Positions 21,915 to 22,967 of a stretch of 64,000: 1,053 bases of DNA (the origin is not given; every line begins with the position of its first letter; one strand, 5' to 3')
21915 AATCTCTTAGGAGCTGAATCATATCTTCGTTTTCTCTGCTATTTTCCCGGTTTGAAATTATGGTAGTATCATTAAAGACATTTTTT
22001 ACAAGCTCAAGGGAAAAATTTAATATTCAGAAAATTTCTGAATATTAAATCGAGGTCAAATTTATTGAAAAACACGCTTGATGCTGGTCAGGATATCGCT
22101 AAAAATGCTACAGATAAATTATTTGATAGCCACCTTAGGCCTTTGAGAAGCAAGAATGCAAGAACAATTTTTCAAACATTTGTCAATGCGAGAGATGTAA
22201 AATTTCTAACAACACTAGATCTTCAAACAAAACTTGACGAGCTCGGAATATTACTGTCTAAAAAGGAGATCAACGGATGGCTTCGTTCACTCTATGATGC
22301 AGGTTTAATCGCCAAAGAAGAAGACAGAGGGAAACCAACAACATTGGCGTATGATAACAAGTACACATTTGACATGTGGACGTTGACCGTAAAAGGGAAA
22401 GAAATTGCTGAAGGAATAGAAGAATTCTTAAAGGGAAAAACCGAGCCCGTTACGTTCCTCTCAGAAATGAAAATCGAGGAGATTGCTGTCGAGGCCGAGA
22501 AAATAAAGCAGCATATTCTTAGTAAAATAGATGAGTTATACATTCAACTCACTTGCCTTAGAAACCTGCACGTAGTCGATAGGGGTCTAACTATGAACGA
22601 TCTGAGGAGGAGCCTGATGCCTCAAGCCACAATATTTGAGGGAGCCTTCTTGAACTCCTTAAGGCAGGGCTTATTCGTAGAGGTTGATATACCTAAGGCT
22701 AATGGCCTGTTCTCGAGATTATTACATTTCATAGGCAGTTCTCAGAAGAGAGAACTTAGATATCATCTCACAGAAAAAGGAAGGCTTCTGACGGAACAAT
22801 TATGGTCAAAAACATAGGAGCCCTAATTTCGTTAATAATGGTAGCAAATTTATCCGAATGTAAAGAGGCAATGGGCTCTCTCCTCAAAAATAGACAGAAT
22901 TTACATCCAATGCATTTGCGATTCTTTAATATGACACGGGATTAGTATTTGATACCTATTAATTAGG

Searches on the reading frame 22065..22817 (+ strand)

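Call 85: search_protein_families(library=pfam, proteins=[window:22065-22817:+], max_evalue=0.01)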
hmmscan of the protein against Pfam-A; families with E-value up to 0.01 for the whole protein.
window:22065-22817:+ (250 aa): 1 family
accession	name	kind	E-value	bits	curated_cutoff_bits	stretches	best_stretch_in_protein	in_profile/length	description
PF14947.12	HTH_45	-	0.002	18.5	25.5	0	64-122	31-73/77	Winged helix-turn-helix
